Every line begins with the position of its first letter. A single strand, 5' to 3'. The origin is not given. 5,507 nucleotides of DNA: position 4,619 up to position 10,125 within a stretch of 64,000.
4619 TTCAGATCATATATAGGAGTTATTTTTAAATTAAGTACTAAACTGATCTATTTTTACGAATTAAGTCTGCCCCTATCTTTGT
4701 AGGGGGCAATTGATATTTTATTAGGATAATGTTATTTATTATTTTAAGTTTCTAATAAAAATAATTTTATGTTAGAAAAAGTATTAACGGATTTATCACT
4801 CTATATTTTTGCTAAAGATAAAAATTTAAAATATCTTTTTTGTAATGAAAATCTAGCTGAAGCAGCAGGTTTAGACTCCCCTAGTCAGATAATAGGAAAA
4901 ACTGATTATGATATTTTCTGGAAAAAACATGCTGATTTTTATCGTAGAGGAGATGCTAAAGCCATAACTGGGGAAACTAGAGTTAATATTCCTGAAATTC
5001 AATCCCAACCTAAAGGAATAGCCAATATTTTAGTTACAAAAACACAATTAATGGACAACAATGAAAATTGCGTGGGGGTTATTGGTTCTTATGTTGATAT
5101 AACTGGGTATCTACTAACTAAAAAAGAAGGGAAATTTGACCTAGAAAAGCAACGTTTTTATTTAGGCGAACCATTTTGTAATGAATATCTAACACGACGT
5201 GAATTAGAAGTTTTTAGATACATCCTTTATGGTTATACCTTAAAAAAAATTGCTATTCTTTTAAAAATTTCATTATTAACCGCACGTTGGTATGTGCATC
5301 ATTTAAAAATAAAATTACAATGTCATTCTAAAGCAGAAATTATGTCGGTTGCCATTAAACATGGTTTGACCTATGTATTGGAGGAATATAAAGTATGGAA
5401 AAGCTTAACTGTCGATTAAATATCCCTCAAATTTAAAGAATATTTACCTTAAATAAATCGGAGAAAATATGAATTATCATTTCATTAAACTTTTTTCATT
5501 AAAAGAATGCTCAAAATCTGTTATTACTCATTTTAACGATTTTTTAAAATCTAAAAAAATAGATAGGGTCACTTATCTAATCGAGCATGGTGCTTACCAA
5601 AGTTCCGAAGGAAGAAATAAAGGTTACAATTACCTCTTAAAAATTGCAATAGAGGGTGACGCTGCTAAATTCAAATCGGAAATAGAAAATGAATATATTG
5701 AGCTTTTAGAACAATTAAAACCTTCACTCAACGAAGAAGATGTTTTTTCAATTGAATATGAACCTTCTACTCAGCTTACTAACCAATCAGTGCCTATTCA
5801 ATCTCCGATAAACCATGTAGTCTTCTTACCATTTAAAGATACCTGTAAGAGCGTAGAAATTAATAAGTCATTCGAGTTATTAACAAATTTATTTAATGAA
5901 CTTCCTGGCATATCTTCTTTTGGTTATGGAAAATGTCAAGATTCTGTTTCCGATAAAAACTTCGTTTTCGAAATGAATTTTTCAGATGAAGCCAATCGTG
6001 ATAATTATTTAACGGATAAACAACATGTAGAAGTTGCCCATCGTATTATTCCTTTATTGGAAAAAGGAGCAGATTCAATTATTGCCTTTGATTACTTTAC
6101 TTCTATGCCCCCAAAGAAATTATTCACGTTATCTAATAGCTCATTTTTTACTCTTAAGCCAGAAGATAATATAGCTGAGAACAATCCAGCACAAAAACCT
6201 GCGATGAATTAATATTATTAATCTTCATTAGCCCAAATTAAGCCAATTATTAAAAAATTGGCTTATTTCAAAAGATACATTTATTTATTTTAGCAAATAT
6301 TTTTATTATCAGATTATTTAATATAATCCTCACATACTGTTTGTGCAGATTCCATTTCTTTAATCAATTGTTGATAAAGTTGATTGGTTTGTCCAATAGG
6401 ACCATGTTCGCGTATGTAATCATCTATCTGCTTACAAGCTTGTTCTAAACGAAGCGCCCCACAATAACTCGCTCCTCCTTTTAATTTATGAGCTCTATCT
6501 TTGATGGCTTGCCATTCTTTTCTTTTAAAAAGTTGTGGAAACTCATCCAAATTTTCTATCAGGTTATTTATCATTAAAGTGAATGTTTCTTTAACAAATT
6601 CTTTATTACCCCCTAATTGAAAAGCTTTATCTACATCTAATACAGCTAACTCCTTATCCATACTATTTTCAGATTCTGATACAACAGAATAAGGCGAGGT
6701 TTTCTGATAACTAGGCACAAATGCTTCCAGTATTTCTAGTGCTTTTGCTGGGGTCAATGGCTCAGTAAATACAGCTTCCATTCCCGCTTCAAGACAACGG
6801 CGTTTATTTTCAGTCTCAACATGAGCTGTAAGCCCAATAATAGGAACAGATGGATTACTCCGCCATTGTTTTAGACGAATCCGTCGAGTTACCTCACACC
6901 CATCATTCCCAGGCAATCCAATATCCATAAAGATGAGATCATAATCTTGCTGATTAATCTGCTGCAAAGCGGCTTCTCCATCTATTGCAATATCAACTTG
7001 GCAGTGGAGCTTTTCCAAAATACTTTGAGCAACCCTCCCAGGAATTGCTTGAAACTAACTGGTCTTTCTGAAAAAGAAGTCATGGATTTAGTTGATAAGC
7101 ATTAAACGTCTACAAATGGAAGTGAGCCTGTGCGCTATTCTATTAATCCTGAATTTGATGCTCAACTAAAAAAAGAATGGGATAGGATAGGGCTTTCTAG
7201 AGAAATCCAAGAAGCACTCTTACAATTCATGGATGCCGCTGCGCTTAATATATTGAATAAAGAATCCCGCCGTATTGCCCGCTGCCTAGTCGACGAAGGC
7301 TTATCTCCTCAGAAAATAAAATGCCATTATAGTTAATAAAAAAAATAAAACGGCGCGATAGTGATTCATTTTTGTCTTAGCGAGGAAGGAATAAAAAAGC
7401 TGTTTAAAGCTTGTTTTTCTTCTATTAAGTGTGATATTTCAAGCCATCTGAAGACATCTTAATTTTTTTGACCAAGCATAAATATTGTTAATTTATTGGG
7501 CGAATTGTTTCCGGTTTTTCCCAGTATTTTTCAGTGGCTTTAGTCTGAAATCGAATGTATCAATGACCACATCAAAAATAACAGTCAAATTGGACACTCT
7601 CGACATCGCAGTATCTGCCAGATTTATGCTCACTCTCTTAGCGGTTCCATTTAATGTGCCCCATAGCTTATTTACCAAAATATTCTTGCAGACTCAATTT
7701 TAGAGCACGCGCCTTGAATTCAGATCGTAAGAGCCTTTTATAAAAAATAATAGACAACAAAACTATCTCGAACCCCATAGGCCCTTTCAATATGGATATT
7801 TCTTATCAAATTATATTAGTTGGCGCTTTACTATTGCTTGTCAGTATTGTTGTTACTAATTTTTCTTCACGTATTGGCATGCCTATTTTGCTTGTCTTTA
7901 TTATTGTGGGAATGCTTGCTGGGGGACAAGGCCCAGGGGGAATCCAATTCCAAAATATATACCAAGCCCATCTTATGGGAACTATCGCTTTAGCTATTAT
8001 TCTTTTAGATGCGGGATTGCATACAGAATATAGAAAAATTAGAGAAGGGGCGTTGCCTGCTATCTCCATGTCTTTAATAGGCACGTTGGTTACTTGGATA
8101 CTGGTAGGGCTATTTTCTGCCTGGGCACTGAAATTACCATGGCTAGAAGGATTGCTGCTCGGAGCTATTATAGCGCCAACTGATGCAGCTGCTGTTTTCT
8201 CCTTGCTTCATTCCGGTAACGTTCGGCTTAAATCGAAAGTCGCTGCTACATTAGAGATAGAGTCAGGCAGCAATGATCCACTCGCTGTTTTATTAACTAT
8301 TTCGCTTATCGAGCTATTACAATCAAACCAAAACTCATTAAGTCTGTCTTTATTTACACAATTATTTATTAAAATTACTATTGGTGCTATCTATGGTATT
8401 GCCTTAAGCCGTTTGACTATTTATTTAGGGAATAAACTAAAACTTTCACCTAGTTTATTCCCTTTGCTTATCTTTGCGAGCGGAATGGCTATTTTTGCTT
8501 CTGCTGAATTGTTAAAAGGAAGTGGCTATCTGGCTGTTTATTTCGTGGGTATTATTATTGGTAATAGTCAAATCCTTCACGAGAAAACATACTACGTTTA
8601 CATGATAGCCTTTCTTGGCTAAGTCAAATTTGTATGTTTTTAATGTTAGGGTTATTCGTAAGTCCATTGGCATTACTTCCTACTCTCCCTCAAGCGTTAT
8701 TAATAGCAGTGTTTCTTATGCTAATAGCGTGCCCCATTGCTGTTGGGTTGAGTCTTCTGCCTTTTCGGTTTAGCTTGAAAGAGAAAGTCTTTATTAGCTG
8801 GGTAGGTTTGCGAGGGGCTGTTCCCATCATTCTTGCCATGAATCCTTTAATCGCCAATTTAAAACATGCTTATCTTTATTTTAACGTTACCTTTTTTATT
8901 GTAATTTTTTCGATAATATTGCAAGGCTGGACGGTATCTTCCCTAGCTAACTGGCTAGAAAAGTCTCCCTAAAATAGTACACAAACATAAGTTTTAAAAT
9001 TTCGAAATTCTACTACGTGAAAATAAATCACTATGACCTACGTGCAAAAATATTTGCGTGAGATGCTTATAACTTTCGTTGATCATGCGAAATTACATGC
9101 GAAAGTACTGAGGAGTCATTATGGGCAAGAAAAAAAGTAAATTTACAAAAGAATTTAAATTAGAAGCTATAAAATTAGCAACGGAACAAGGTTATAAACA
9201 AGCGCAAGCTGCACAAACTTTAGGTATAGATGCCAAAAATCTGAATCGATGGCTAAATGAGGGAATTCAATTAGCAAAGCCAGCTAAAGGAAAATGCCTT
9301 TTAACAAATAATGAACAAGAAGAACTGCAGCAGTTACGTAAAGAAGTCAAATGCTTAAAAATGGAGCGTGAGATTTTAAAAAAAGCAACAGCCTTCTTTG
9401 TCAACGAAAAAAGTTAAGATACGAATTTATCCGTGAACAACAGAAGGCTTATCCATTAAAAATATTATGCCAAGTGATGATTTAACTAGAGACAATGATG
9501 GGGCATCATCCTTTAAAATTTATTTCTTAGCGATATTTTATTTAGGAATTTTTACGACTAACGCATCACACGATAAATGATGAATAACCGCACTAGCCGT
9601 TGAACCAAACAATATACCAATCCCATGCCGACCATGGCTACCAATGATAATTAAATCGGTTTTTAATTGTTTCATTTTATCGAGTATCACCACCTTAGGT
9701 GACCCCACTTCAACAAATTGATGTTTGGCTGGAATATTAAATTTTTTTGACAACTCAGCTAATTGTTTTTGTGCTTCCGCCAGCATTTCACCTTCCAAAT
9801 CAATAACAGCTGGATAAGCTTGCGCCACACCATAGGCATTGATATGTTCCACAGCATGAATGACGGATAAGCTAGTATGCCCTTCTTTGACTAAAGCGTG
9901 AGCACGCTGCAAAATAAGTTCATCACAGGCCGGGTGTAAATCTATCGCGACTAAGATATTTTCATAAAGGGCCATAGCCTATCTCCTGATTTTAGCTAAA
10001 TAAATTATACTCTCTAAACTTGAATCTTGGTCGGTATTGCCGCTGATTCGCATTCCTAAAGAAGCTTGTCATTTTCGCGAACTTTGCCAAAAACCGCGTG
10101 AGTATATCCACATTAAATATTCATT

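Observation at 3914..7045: Candidate undescribed signalling module: divergent response regulator and PAS-LuxR with twin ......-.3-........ operators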

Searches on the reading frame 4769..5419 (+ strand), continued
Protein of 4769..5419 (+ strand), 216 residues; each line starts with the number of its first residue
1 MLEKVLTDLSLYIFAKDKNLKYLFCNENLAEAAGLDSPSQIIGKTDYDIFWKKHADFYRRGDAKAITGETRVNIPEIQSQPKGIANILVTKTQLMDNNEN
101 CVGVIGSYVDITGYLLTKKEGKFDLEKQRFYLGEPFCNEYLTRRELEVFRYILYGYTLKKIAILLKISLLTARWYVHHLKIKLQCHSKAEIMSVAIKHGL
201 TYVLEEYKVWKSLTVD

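Call 56: search_protein_families(library=ncbifam, proteins=[window:4769-5419:+], max_evalue=0.01)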
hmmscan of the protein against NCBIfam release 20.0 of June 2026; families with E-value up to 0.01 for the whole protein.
window:4769-5419:+ (216 aa): 13 families
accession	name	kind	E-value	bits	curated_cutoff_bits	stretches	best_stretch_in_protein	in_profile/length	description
TIGR03020.2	EpsA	equivalog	6.1e-06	26.1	170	1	134-193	184-243/247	XrtB/PEP-CTERM-associated transcriptional regulator EpsA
NF052445.1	RespRegMctR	equivalog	6.4e-06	25.7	300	1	139-200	143-204/205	two-component system response regulator MctR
NF047785.1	respo_reg_MadR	equivalog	5.9e-05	22.5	300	1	138-200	146-208/209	MadR family response regulator transcription factor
NF007419.0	PRK09958.1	equivalog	6e-05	22.7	251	1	139-197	142-200/204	acid-sensing system DNA-binding response regulator EvgA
NF011896.0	PRK15369.1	equivalog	7.6e-05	22.4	242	1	139-200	148-209/211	two component system response regulator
NF047402.1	TransRegVisN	equivalog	0.00025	20.4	250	1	141-200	186-245/246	transcriptional regulator VisN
TIGR03541.1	reg_near_HchA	equivalog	0.00039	20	215.6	1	138-199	169-230/232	PA1136 family autoinducer-binding transcriptional regulator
NF007018.1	PRK09483.1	equivalog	0.00095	18.9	280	1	139-201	147-209/217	UvrY/SirA/GacA family response regulator transcription factor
NF007935.0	PRK10651.1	equivalog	0.0016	17.7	250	1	139-191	154-206/216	two-component system response regulator NarL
NF007708.0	PRK10403.1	equivalog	0.0024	17.4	343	1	135-189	150-202/215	nitrate/nitrite response regulator protein NarP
NF007561.1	PRK10188.1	equivalog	0.0042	16.5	350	1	141-200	180-239/240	quorum-sensing transcriptional regulator SdiA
NF008548.0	PRK11475.1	equivalog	0.0064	16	176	1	138-193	132-187/207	DNA-binding transcriptional activator BglJ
NF052366.1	photon_PedR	equivalog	0.0069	16.5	120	0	141-199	3-61/74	photosynthetic electron transport-dependent transcriptional regulator PedR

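Call 57: fold_search(model_id=the predicted structure, library=pdb)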
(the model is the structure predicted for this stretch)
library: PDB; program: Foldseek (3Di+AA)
matches with E <= 10: 1101; with E <= 0.001: 269
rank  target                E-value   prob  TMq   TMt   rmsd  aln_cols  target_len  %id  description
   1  6ide_A                2.4e-13  1.00  0.46  0.44  14.6       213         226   24  Crystal structure of the Vibrio cholera VqmA-Ligand-DNA complex provides molecular mechanisms for drug design (released 2019-01-16)
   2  6ugl_B                4.1e-13  1.00  0.47  0.46  14.6       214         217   24  Vibrio cholerae quorum-sensing receptor VqmA bound to its autoinducer ligand DPO (released 2020-01-29)
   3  6kju_A                1.2e-12  1.00  0.47  0.46  14.4       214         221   24  Huge conformation shift of Vibrio cholerae VqmA dimer in the absence of target DNA provides insight into DNA-binding m (released 2019-11-13)
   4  6ide_B                1.4e-12  1.00  0.46  0.44  14.5       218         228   27  Crystal structure of the Vibrio cholera VqmA-Ligand-DNA complex provides molecular mechanisms for drug design (released 2019-01-16)
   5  6kju_B                3.3e-12  1.00  0.48  0.46  13.6       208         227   25  Huge conformation shift of Vibrio cholerae VqmA dimer in the absence of target DNA provides insight into DNA-binding m (released 2019-11-13)
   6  6ugl_A                4.0e-12  1.00  0.46  0.46  13.9       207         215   25  Vibrio cholerae quorum-sensing receptor VqmA bound to its autoinducer ligand DPO (released 2020-01-29)
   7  7dwm_A                8.9e-10  1.00  0.44  0.44  13.6       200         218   22  Crystal structure of the phage VqmA-DPO complex (released 2021-05-05)
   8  7dwm_B                1.4e-09  1.00  0.43  0.43  16.7       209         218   20  Crystal structure of the phage VqmA-DPO complex (released 2021-05-05)
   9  8a5r                  1.6e-07  1.00  0.46  0.47   6.6       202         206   16  Crystal structure of light-activated DNA-binding protein EL222 from Erythrobacter litoralis crystallized and measured in (released 2023-07-05)
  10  3p7n_A                1.2e-06  1.00  0.46  0.51   5.9       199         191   16  Crystal structure of light activated transcription factor El222 from Erythrobacter litoralis (released 2011-05-25)
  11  1p97_MODEL_1_A        1.4e-05  1.00  0.39  0.67   3.2       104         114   12  NMR structure of the C-terminal PAS domain of HIF2a (released 2004-01-13)
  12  5kiz_MODEL_1_A        1.7e-05  1.00  0.37  0.64   3.5       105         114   10  Solution Structure of a repacked version of HIF-2 alpha PAS-B (released 2016-08-17)
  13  3luq_B                3.2e-05  1.00  0.40  0.70   3.2       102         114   18  The Crystal Structure of a PAS Domain from a Sensory Box Histidine Kinase Regulator from Geobacter sulfurreducens to 2 (released 2010-03-16)
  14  6ywr_B                3.2e-05  1.00  0.36  0.66   4.8       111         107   13  Structure of Chloroflexus aggregans flavin based fluorescent protein (CagFbFP) Q148H variant (space group C2) (released 2021-04-21)
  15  1n9l                  4.1e-05  1.00  0.37  0.66   3.8       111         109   16  Crystal structure of the Phot-LOV1 domain from Chlamydomonas reinhardtii in the dark state. (released 2003-06-17)
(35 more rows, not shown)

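Call 72: find_encoding_contigs(protein=P0011, flank=2500, max_places=2)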
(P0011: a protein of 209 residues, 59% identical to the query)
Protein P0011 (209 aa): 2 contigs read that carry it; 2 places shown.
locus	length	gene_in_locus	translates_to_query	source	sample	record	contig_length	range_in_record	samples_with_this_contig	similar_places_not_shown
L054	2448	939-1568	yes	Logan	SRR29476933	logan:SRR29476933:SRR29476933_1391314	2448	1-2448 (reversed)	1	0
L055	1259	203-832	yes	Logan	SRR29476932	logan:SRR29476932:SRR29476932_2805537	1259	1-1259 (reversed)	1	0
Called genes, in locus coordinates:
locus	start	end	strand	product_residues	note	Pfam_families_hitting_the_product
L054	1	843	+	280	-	?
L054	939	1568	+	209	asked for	PF00989:PAS (faint), PF08448:PAS_4, PF00196:GerE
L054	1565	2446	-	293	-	?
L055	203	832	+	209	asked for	PF00989:PAS (faint), PF08448:PAS_4, PF00196:GerE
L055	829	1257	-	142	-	?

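Call 73: find_encoding_contigs(protein=P0005, flank=2500, max_places=2)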
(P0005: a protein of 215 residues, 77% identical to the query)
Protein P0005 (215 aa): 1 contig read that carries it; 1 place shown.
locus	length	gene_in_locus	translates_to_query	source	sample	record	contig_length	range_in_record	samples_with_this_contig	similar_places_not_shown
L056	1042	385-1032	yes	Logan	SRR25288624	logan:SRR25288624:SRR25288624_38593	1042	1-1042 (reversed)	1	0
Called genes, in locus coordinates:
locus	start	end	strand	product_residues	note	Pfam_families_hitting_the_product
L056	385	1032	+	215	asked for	PF08448:PAS_4, PF00196:GerE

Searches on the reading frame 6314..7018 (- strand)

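Call 3: search_protein_families(library=pfam, proteins=[window:6314-7018:-], max_evalue=0.01)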
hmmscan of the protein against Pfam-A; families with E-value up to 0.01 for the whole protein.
window:6314-7018:- (234 aa): 2 families
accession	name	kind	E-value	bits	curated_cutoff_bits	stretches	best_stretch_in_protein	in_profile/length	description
PF00072.30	Response_reg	-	1.9e-18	67.1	30.2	1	2-96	19-109/111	Response regulator receiver domain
PF01627.28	Hpt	-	1e-11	45.3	24.6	1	149-226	6-82/84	Hpt domain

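Call 56: search_protein_families(library=ncbifam, proteins=[window:6314-7018:-], max_evalue=0.01)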
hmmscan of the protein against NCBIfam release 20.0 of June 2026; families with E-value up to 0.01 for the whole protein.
window:6314-7018:- (234 aa): 81 families (the best 25 are shown)
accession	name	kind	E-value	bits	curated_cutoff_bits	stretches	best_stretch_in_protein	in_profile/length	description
NF008318.0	PRK11107.1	equivalog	2.5e-32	111.9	890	1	7-232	693-916/920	two-component sensor histidine kinase BarA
NF008302.0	PRK11091.1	equivalog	1e-25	90.1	838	1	1-200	545-741/779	aerobic respiration two-component sensor histidine kinase ArcB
NF011874.0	PRK15347.1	equivalog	3.6e-23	81.6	852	1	3-226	712-918/921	two component system sensor kinase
NF045901.1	HisKinLetSLeg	equivalog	9.3e-22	76.8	1650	1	5-224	694-895/906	two-component system sensor histidine kinase LetS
TIGR02956.1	TMAO_torS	equivalog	2.2e-20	72.4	676.5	1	2-208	722-945/967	TMAO reductase system sensor histidine kinase/response regulator TorS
NF008099.0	PRK10841.1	equivalog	2.9e-16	58.4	920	1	3-104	846-943/949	two-component system sensor histidine kinase RcsC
TIGR02154.1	PhoB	equivalog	2.7e-13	49.7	296.2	1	6-123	27-142/226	phosphate regulon transcriptional regulator PhoB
NF007420.1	PRK09959.1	equivalog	4e-13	47.8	1995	1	4-89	981-1062/1197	acid-sensing system histidine kinase EvgS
NF040689.1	MtrAB_MtrA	equivalog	5.3e-13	48.8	300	1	7-102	24-114/219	MtrAB system response regulator MtrA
NF040534.1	resp_reg_YycF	equivalog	2.8e-12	46.4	340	1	3-109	22-123/231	response regulator YycF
NF045944.1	ResRegRpaBCyano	equivalog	4.5e-12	45.8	330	1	6-106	22-117/229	response regulator transcription factor RpaB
NF041947.1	LuxQ_Vibrio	equivalog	6e-12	44.3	1200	1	2-97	743-835/843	quorum-sensing autoinducer 2 sensor kinase/phosphatase LuxQ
NF007135.0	PRK09581.1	equivalog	2.9e-11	42.9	474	1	7-89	28-108/457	PleD family two-component system response regulator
TIGR01387.1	cztR_silR_copR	subfamily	5.7e-11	42.5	279.2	1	7-95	24-108/218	heavy metal response regulator transcription factor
NF033120.0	vanR_FM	exception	2.9e-10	40.2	460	1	7-104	29-121/231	vancomycin resistance response regulator transcription factor, VanR-F/VanR-M family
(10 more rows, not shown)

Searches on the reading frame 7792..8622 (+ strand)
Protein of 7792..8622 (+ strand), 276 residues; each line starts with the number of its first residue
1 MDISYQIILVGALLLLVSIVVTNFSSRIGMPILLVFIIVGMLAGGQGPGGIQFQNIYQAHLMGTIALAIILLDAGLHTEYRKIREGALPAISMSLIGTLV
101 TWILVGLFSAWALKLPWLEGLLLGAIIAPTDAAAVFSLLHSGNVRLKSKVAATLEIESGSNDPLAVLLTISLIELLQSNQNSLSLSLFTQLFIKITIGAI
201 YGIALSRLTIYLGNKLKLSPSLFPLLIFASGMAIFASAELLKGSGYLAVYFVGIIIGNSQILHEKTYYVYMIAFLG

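Call 3: search_protein_families(library=pfam, proteins=[window:7792-8622:+], max_evalue=0.01)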
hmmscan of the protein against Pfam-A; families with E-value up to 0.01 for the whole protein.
window:7792-8622:+ (276 aa): 1 family
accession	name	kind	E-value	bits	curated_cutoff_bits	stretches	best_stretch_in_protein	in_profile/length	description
PF00999.27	Na_H_Exchanger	-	1e-36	127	26.2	1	16-264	3-250/375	Sodium/hydrogen exchanger, transmembrane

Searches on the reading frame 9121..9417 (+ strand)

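Call 3: search_protein_families(library=pfam, proteins=[window:9121-9417:+], max_evalue=0.01)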
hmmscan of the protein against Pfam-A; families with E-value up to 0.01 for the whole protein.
window:9121-9417:+ (98 aa): 3 families
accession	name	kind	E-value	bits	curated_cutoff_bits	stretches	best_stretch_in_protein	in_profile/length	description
PF01527.26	HTH_Tnp_1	-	2.9e-12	47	24.1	1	3-76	2-74/75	Transposase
PF03374.19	ANT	-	0.0062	17.3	25.3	1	21-67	20-67/108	Phage antirepressor protein KilAC domain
PF13384.12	HTH_23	-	0.0095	16.2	24.6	0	13-46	7-39/50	Homeodomain-like domain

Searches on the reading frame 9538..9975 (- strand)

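Call 3: search_protein_families(library=pfam, proteins=[window:9538-9975:-], max_evalue=0.01)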
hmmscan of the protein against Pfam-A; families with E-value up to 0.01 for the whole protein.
window:9538-9975:- (145 aa): 1 family
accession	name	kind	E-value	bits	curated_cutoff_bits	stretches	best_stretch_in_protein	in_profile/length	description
PF00582.32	Usp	-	1.2e-26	94.4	24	1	4-142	2-141/141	Universal stress protein family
